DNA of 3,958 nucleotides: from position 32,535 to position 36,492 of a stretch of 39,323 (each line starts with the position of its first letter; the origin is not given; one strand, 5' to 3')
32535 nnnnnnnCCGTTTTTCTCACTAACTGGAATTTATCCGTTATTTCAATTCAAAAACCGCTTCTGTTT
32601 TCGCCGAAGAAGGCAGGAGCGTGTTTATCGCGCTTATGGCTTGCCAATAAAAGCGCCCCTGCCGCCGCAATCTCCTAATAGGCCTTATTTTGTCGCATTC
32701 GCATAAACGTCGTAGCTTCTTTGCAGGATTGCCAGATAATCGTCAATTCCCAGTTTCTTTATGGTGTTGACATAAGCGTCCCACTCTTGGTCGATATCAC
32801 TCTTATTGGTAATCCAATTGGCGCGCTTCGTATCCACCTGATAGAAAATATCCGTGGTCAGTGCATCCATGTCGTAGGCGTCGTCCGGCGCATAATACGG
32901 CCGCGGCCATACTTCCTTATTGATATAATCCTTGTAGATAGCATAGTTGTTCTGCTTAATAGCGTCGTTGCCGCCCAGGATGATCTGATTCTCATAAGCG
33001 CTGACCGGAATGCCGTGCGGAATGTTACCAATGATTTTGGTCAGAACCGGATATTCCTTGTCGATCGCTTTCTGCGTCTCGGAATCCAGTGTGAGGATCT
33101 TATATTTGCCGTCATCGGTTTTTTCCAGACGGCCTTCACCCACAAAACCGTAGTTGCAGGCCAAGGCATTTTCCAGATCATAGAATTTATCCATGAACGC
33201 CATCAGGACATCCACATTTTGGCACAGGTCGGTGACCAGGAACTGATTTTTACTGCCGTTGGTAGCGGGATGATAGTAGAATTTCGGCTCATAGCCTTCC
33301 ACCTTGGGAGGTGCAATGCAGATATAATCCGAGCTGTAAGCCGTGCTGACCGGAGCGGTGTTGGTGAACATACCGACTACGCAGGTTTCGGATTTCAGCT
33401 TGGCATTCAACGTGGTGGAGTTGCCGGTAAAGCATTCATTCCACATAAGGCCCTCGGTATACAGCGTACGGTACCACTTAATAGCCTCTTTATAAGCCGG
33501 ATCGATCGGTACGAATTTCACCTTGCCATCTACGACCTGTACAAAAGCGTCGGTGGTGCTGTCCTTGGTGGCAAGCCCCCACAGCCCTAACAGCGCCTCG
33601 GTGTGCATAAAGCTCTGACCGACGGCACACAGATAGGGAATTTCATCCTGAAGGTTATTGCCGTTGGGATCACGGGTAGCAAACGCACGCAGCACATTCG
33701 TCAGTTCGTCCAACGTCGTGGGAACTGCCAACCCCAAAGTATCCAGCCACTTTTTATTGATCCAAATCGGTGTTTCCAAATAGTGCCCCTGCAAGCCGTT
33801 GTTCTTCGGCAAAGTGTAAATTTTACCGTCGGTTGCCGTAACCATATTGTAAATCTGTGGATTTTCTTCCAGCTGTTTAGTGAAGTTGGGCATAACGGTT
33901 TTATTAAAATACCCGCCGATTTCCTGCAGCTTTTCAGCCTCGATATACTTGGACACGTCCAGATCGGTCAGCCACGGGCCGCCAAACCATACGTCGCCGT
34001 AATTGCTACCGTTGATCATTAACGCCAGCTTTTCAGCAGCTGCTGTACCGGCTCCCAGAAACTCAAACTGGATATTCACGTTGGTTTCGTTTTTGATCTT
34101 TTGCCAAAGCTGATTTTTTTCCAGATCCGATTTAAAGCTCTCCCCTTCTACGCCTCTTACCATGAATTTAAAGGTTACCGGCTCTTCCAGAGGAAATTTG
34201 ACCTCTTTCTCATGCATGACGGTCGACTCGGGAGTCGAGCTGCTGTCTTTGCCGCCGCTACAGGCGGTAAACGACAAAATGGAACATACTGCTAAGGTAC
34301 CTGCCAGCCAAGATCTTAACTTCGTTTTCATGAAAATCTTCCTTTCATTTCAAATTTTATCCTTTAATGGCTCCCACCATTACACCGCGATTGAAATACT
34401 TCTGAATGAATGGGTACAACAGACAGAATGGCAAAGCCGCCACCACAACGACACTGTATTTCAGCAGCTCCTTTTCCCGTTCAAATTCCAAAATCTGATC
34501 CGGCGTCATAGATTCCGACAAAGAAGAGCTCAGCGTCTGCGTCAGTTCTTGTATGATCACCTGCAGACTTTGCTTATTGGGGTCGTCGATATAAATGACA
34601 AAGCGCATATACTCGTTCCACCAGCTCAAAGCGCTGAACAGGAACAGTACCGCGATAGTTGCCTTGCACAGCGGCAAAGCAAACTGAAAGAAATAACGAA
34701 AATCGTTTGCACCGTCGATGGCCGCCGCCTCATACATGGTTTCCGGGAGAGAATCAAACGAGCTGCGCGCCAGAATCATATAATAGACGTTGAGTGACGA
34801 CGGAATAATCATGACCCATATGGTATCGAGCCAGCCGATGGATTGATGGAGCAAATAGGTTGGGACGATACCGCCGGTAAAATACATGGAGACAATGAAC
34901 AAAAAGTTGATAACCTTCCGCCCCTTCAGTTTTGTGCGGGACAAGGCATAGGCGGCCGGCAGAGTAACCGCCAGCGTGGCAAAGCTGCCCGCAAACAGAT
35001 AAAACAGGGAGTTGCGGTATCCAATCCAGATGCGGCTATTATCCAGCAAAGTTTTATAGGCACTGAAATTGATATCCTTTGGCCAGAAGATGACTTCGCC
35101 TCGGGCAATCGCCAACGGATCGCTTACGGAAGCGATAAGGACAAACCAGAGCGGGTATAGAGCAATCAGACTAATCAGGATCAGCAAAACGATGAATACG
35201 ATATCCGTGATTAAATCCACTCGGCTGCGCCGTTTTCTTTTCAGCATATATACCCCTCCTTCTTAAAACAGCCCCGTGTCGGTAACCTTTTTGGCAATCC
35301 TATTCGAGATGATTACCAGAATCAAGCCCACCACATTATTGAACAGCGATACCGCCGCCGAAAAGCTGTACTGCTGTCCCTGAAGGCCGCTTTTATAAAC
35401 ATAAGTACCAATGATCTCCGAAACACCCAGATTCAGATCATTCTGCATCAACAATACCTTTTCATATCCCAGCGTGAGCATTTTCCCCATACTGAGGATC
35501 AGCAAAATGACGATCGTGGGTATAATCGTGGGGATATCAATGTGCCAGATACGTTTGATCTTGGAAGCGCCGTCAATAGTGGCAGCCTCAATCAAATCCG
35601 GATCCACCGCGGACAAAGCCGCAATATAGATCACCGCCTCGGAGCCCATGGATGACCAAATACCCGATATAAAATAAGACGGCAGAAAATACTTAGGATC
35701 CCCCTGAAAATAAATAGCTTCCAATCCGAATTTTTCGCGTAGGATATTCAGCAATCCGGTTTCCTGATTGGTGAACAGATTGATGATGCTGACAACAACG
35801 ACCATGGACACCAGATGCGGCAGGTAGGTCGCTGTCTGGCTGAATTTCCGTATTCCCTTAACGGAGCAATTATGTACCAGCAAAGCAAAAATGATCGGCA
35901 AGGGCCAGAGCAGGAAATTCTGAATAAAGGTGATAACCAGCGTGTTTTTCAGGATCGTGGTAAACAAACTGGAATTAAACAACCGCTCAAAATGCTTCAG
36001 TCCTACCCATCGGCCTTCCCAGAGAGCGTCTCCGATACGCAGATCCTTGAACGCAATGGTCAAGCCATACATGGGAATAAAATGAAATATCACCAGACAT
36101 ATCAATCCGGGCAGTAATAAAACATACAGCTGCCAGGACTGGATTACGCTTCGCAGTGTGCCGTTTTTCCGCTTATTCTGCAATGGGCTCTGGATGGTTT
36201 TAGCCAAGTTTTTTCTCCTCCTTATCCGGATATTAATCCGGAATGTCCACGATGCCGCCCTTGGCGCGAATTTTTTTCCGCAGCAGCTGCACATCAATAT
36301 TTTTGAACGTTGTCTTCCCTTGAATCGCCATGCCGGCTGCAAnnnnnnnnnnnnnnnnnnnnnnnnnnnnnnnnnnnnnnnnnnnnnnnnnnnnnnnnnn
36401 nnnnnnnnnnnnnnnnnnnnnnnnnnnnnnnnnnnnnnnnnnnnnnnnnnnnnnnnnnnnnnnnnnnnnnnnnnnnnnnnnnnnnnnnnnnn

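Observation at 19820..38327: Eleven-gene nan-like string: NanA + YhcH + ABC importer + redox enzyme coupled to non-canonical BNR propellers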

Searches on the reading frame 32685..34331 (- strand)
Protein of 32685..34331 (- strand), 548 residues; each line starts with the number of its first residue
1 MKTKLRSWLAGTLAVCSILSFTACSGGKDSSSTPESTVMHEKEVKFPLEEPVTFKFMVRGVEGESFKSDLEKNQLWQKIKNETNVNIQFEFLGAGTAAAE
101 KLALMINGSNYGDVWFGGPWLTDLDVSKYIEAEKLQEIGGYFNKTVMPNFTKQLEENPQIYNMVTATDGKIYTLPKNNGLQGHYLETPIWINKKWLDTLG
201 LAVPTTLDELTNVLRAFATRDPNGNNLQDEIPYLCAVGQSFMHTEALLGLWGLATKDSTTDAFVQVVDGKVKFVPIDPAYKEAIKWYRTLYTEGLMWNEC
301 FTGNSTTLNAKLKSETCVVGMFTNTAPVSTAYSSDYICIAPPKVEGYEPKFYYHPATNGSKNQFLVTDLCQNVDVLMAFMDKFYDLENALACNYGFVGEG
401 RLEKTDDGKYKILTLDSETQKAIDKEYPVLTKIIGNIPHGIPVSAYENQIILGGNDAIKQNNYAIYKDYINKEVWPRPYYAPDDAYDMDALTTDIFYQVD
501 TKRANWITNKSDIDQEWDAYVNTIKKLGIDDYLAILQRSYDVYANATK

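Call 4: search_protein_families(library=pfam, proteins=[window:32685-34331:-], max_evalue=0.01)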
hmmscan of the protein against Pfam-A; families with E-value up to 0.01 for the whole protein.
window:32685-34331:- (548 aa): 0 families

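Call 6: search_protein_families(library=ncbifam, proteins=[window:32685-34331:-], max_evalue=0.01)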
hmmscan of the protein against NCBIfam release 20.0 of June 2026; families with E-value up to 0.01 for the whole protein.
window:32685-34331:- (548 aa): 0 families

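Call 94: search_solved_structures(query=window:32685-34331:-, max_evalue=0.01)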
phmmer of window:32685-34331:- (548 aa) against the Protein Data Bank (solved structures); distinct sequences matched with E-value up to 0.01: 13.
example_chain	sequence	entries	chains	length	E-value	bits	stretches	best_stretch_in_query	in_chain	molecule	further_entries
5g5y_A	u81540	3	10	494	6.3e-38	133.8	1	51-544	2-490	ABC TRANSPORTER, SUBSTRATE-BINDING PROTEIN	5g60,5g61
5g5z_A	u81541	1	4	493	6.8e-38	133.7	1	51-544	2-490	ABC TRANSPORTER, SUBSTRATE-BINDING PROTEIN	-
6fth_A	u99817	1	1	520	9.5e-37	129.9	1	146-544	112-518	Extracellular solute-binding protein, family 1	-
5g62_A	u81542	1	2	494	4.4e-36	127.7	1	51-544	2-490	ABC TRANSPORTER, SUBSTRATE-BINDING PROTEIN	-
3omb_A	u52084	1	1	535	3.1e-34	121.6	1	145-544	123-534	Extracellular solute-binding protein, family 1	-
5xs8_A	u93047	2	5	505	6.4e-26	94.1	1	147-531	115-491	Extracellular solute-binding protein family 1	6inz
5gx8_A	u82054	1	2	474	6.7e-26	94.1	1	147-530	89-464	Extracellular solute-binding protein family 1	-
5gub_A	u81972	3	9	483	7.1e-26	94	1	147-530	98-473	Extracellular solute-binding protein family 1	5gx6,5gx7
3vlu_A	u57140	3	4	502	1e-23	86.8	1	78-542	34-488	AlgQ1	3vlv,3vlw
1y3n_A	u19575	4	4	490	3.2e-23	85.3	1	78-541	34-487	AlgQ1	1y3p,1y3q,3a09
4tqu_Q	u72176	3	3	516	2.2e-19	72.6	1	81-305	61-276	AlgQ2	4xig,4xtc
1j1n_A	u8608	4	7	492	2.7e-19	72.3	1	82-305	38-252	AlgQ2 | Macromolecule-Binding Periplasmic Protein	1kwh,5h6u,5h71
6jhx_A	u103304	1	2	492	1.9e-17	66.2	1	82-305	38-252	AlgQ2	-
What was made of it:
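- It matches FusA and AlgQ oligosaccharide-binding proteins (call 94).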

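Call 97: search_protein_families(library=pfam, proteins=[window:32685-34331:-], max_evalue=5)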
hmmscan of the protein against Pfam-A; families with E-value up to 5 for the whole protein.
window:32685-34331:- (548 aa): 0 families

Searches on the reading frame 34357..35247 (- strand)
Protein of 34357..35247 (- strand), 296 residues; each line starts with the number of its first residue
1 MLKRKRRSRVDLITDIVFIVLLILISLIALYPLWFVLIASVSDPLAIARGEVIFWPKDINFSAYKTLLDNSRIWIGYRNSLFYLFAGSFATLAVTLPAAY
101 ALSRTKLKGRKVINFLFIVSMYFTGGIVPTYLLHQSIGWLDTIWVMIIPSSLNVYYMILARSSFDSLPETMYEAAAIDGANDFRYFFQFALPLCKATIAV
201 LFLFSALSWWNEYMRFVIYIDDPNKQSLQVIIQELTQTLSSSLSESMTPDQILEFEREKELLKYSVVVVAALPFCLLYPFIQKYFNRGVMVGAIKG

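Call 4: search_protein_families(library=pfam, proteins=[window:34357-35247:-], max_evalue=0.01)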
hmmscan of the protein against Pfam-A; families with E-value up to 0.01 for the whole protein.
window:34357-35247:- (296 aa): 1 family
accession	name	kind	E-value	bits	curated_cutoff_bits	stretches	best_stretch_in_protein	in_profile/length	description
PF00528.27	BPD_transp_1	-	2.5e-13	50.6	26.4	1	73-289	6-182/184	Binding-protein-dependent transport system inner membrane component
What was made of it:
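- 34357..35247 (-): ABC permease 2 (BPD_transp_1). call 4.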

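Call 6: search_protein_families(library=ncbifam, proteins=[window:34357-35247:-], max_evalue=0.01)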
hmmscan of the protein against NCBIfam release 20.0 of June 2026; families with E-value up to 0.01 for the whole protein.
window:34357-35247:- (296 aa): 12 families
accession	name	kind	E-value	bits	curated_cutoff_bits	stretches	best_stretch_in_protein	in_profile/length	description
NF008210.0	PRK10973.1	equivalog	6.8e-14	52.2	297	1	15-237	9-239/281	sn-glycerol-3-phosphate ABC transporter permease UgpE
NF040932.1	ABC_arch_GlcU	equivalog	1.4e-12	47.8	340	1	18-290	5-265/272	glucose ABC transporter permease GlcU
NF008231.0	PRK10998.1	equivalog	5.3e-09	36.1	261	1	18-237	17-254/296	maltose ABC transporter permease MalG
TIGR01581.1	Mo_ABC_porter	hypoth_equivalog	3.3e-08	33.3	210.3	1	75-198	21-160/225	ABC transporter permease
NF008232.0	PRK10999.1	equivalog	1e-06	27.8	392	1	145-204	378-438/520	maltose ABC transporter permease MalF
TIGR03262.1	PhnU2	equivalog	7e-06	24.9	593.25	1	18-199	7-191/546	putative 2-aminoethylphosphonate ABC transporter permease subunit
NF007852.0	PRK10561.1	equivalog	8.7e-06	25.8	335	1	155-203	172-219/295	sn-glycerol-3-phosphate ABC transporter permease UgpA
NF040839.1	tungstate_WtpB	equivalog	1.1e-05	25.3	340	1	60-200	29-184/251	tungstate ABC transporter permease WtpB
NF007044.0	PRK09497.1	equivalog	4.2e-05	23.2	348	0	16-134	10-121/285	spermidine/putrescine ABC transporter permease PotB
NF007047.0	PRK09500.1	equivalog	0.00013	21.6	326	1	55-205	39-192/257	spermidine/putrescine ABC transporter permease PotC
NF006939.0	PRK09421.1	equivalog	0.0025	17.3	262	0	160-222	112-177/230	molybdate ABC transporter permease subunit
TIGR02141.1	modB_ABC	equivalog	0.0061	16.2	182.6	1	91-198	14-137/208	molybdate ABC transporter permease subunit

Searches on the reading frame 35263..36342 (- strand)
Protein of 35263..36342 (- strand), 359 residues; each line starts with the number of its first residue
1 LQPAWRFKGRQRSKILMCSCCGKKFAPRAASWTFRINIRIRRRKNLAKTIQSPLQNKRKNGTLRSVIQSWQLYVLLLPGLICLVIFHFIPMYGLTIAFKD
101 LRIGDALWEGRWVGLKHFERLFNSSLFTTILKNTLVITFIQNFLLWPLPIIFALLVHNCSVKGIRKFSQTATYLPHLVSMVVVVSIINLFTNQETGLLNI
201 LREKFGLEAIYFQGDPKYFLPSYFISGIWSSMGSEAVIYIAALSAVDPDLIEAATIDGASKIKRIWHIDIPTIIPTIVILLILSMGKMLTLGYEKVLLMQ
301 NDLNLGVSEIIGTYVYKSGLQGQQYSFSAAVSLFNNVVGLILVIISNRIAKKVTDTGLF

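Call 4: search_protein_families(library=pfam, proteins=[window:35263-36342:-], max_evalue=0.01)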
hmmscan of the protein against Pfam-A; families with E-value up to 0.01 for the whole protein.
window:35263-36342:- (359 aa): 1 family
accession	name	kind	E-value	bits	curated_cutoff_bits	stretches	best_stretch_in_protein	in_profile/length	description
PF00528.27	BPD_transp_1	-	2e-15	57.5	26.4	1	160-350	16-183/184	Binding-protein-dependent transport system inner membrane component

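Call 6: search_protein_families(library=ncbifam, proteins=[window:35263-36342:-], max_evalue=0.01)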
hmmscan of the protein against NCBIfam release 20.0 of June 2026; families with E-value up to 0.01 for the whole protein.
window:35263-36342:- (359 aa): 17 families
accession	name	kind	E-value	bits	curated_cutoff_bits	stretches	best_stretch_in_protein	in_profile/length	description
NF007852.0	PRK10561.1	equivalog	9.8e-21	74.8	335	1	68-349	10-287/295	sn-glycerol-3-phosphate ABC transporter permease UgpA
NF040931.1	ABC_arch_GlcT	equivalog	1.5e-16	60.9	360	1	76-344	2-265/278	glucose ABC transporter permease GlcT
TIGR03262.1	PhnU2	equivalog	1.9e-12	46.6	593.25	1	80-354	11-261/546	putative 2-aminoethylphosphonate ABC transporter permease subunit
NF008232.0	PRK10999.1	equivalog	2.6e-09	36.3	392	1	113-331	265-496/520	maltose ABC transporter permease MalF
NF043074.1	MMSYN1_0196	equivalog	2.1e-06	27.2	350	1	72-356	10-269/277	spermidine/putrescine ABC transporter permease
TIGR00969.1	3a0106s02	subfamily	5.9e-06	25.9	240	1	114-347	46-267/272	sulfate ABC transporter permease subunit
TIGR03226.1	PhnU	equivalog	1.1e-05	25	283.45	1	109-353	73-307/311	2-aminoethylphosphonate ABC transporter permease subunit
NF011624.0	PRK15050.1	equivalog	1.8e-05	24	247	1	68-353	20-289/297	2-aminoethylphosphonate ABC transporter permease subunit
TIGR02141.1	modB_ABC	equivalog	4.2e-05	23.3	182.6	1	134-347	3-203/208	molybdate ABC transporter permease subunit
NF007044.0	PRK09497.1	equivalog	0.00013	21.6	348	1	82-353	18-278/285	spermidine/putrescine ABC transporter permease PotB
NF040932.1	ABC_arch_GlcU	equivalog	0.0002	21.1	340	1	237-348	150-258/272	glucose ABC transporter permease GlcU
TIGR02139.1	permease_CysT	equivalog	0.001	18.7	246.1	1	243-351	155-260/265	sulfate ABC transporter permease subunit CysT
NF008231.0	PRK10998.1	equivalog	0.0011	18.6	261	1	243-342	181-278/296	maltose ABC transporter permease MalG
TIGR01581.1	Mo_ABC_porter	hypoth_equivalog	0.0022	17.5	210.3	1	239-289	122-172/225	ABC transporter permease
NF006939.0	PRK09421.1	equivalog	0.0034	16.8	262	0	133-289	14-162/230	molybdate ABC transporter permease subunit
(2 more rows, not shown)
